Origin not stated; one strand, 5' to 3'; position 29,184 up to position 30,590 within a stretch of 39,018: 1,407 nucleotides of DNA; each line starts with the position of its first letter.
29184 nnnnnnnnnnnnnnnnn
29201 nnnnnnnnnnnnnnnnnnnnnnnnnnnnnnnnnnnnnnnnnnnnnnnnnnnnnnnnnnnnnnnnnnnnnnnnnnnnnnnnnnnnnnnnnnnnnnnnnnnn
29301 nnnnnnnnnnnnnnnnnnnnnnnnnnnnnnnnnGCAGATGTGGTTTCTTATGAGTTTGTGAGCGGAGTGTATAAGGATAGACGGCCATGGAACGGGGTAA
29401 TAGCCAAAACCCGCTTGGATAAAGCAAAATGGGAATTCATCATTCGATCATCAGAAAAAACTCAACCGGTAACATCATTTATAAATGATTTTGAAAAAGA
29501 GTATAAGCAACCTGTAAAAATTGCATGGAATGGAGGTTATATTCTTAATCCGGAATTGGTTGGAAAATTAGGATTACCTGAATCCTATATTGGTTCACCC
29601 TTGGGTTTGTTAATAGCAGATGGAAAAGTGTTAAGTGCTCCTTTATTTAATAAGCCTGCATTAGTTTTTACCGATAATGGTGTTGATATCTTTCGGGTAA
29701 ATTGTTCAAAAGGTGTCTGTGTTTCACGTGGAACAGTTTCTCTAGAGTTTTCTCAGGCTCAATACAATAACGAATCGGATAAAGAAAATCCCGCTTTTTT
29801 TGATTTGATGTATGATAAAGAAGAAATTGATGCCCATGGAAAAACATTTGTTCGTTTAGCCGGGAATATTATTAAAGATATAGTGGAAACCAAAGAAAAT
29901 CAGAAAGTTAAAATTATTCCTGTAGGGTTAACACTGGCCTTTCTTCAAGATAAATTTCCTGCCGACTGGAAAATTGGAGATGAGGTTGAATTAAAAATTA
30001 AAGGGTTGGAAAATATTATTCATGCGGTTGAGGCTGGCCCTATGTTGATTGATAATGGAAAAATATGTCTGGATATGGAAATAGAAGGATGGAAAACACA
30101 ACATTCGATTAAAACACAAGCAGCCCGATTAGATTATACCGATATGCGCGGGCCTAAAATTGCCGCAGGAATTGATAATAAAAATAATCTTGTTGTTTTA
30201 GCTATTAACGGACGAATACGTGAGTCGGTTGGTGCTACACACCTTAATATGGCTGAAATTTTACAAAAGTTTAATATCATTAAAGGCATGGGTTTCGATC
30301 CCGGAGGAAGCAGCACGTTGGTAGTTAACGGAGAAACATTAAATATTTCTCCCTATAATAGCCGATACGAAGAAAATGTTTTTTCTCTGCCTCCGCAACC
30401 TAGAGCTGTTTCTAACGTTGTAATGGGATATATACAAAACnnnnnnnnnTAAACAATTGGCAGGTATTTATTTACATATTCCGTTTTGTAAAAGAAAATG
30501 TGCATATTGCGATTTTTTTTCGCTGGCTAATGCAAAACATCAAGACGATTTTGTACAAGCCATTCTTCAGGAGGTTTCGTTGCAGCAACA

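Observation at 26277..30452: Leaderless 1,391-aa fusion of a GT4-like glycosyltransferase with a phosphodiester-glycosidase ('uncovering enzyme'-like) domain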

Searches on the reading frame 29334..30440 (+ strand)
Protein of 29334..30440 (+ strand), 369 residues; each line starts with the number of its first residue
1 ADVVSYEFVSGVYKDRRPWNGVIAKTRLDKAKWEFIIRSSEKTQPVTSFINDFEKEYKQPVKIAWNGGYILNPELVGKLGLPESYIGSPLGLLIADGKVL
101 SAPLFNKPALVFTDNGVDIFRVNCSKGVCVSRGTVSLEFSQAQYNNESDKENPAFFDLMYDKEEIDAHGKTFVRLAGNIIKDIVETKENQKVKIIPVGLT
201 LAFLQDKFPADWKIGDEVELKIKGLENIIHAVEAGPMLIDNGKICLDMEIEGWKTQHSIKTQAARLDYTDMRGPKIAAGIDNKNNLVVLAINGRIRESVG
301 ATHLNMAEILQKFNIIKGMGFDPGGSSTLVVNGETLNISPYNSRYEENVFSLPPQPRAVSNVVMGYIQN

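Call 70: search_solved_structures(query=A5, max_evalue=0.01, show_alignments=4)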
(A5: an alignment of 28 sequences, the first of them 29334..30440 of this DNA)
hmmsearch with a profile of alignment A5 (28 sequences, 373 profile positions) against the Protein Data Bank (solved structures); distinct sequences matched with E-value up to 0.01: 8.
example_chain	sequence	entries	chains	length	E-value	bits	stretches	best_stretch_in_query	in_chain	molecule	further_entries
5h3k_A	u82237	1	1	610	1e-15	60.7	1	92-349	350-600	Slr0280 protein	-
6u11_A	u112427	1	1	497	1.4e-10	43.8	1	242-365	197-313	EGF-like domain-containing protein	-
6pku_A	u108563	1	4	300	4.2e-08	35.6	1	260-367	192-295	N-acetylglucosamine-1-phosphodiester alpha-N-acetylglucosaminidase (NAGPA)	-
6pki_A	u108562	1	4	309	9.7e-08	34.4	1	242-340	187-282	N-acetylglucosamine-1-phosphodiester alpha-N-acetylglucosaminidase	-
6pky_A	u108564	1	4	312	9.8e-08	34.4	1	271-367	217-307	N-acetylglucosamine-1-phosphodiester alpha-N-acetylglucosaminidase (NAGPA)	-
6pkg_A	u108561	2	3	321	2.1e-07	33.3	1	265-340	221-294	N-acetylglucosamine-1-phosphodiester alpha-N-acetylglucosaminidase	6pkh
6ozd_A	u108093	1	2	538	2.2e-06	30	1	276-340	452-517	Putative exported protein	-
3ohg_A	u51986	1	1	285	7.7e-06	28.2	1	277-337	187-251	Uncharacterized protein from DUF2233 family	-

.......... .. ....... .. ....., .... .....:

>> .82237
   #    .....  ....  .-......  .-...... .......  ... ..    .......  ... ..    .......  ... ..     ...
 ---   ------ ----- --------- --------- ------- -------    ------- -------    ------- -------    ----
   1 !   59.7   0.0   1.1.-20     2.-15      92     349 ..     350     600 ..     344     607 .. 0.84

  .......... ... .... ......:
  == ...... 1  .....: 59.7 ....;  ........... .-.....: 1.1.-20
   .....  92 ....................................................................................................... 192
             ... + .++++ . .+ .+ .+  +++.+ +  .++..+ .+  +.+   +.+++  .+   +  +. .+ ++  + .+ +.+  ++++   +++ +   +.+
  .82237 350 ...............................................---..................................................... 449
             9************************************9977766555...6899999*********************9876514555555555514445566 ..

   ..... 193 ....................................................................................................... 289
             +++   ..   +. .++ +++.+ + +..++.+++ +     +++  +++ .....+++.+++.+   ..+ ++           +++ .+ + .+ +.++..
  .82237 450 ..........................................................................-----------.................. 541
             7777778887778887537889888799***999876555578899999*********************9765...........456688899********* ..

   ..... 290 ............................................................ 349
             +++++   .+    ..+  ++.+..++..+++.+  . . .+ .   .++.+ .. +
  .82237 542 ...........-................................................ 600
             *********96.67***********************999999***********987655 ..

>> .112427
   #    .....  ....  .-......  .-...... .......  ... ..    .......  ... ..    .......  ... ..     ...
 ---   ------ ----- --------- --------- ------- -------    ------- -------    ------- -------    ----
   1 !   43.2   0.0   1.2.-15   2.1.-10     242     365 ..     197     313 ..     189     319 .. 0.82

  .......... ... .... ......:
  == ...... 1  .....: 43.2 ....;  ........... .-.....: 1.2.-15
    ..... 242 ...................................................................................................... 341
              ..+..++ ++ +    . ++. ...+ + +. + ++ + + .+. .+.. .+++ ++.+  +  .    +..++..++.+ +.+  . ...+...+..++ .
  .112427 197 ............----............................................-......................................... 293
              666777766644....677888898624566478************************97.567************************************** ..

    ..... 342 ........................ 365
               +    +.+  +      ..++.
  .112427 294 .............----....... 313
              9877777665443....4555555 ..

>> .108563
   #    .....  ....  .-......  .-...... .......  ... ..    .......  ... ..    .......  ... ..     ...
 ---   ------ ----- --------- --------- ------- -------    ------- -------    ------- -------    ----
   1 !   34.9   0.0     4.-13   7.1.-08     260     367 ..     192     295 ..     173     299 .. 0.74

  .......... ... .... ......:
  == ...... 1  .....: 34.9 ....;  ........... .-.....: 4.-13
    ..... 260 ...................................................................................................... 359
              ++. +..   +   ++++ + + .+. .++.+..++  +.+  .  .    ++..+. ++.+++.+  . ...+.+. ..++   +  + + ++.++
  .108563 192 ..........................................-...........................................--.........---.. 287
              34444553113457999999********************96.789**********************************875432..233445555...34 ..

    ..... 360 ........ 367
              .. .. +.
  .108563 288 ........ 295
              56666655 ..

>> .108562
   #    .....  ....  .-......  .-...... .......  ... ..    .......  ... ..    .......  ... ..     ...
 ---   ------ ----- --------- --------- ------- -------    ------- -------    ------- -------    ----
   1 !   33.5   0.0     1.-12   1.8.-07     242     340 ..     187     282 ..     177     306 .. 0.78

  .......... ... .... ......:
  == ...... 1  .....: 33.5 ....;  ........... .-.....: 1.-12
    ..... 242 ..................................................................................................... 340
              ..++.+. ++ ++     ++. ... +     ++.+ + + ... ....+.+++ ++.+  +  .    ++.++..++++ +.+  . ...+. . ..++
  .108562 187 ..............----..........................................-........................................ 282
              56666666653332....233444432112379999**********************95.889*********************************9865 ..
